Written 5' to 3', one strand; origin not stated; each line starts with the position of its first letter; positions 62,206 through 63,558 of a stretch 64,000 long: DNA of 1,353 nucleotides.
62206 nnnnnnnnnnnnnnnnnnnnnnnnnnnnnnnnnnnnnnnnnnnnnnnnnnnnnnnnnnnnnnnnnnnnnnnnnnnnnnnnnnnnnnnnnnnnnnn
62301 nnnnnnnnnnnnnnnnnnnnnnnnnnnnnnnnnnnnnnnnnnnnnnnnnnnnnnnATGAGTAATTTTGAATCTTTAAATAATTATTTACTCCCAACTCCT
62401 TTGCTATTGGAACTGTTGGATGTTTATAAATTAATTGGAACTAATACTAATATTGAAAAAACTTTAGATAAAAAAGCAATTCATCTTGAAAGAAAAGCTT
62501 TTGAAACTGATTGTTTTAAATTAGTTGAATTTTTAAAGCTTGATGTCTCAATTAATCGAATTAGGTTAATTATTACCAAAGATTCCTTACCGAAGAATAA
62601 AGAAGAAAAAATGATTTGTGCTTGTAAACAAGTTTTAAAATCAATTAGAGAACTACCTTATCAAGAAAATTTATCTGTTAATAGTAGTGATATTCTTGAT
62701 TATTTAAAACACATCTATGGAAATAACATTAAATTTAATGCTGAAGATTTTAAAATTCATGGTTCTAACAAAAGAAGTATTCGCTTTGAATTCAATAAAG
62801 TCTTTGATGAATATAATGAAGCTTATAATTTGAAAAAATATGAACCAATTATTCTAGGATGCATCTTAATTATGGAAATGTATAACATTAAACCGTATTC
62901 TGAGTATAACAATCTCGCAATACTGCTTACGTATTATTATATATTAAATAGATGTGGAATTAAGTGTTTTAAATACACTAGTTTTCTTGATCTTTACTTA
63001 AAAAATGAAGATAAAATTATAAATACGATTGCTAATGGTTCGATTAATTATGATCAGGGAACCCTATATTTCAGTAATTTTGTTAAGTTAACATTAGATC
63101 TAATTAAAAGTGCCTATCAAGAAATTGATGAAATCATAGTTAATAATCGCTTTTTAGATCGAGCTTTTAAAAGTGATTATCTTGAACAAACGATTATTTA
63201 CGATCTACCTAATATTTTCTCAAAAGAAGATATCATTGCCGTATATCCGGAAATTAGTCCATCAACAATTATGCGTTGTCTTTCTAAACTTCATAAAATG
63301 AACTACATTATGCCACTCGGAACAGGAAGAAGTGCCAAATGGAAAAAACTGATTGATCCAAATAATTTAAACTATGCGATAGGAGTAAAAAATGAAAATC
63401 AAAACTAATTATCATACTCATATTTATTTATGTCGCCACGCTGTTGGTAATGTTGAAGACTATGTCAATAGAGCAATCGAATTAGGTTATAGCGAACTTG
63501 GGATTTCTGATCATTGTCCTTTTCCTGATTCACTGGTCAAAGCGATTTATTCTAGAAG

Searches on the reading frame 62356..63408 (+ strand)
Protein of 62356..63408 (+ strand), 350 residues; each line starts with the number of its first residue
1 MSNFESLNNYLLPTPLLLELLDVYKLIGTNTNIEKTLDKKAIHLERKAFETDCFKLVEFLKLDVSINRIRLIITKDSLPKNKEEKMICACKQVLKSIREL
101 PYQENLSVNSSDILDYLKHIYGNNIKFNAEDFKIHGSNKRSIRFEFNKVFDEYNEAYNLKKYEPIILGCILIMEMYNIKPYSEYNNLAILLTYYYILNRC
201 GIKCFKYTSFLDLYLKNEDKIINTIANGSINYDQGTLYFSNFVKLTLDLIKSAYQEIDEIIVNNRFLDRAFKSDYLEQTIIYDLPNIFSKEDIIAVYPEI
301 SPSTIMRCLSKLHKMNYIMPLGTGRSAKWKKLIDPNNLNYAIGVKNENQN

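Call 45: find_encoding_contigs(protein=window:62356-63408:+, flank=10000, max_places=4)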
Protein window:62356-63408:+ (350 aa): 6 contigs read that carry it; 4 places shown.
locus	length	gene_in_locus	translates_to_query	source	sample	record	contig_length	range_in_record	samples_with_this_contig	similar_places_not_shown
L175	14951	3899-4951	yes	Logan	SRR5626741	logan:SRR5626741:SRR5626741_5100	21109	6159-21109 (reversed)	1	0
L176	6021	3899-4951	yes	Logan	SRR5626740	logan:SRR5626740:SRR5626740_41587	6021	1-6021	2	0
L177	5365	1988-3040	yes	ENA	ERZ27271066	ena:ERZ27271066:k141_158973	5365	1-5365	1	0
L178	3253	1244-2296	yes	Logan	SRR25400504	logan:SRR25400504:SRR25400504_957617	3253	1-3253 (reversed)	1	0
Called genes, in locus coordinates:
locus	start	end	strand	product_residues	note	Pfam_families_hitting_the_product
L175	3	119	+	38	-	?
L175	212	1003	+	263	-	PF00768:Peptidase_S11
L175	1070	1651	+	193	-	PF07670:Gate (weak)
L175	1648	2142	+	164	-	-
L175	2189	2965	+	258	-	PF01479:S4, PF00849:PseudoU_synth_2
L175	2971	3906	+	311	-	PF01569:PAP2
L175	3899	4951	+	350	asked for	-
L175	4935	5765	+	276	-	PF02811:PHP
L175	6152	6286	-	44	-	-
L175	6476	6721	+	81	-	-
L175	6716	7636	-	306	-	PF12146:Hydrolase_4, PF00561:Abhydrolase_1, PF12697:Abhydrolase_6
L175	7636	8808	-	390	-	PF01676:Metalloenzyme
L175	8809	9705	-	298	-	PF02899:Phage_int_SAM_1, PF22823:MrpR_C_cat (faint), PF00589:Phage_integrase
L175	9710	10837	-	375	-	PF04055:Radical_SAM, PF06969:HemN_C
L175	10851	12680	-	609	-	PF00009:GTP_EFTU, PF03144:GTP_EFTU_D2, PF00679:EFG_C, PF06421:LepA_C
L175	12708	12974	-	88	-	-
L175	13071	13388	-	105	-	-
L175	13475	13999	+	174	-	-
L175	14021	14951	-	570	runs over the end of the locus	PF00587:tRNA-synt_2b, PF04073:tRNA_edit, PF03129:HGTP_anticodon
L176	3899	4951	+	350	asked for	-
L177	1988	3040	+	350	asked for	-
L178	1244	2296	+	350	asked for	-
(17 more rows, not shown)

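Call 74: search_protein_families(library=pfam, proteins=[L175:13071-13388:-, L175:12708-12974:-, window:62356-63408:+], max_evalue=0.01)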
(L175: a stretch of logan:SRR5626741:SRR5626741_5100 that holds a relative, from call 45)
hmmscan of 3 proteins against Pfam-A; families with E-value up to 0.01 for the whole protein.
L175:13071-13388:- (105 aa): 0 families

L175:12708-12974:- (88 aa): 1 family
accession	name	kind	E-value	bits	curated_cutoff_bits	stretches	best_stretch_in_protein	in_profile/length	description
PF12669.12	FeoB_associated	-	0.0058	17.3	27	0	61-83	4-26/44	FeoB-associated Cys-rich membrane protein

window:62356-63408:+ (350 aa): 0 families
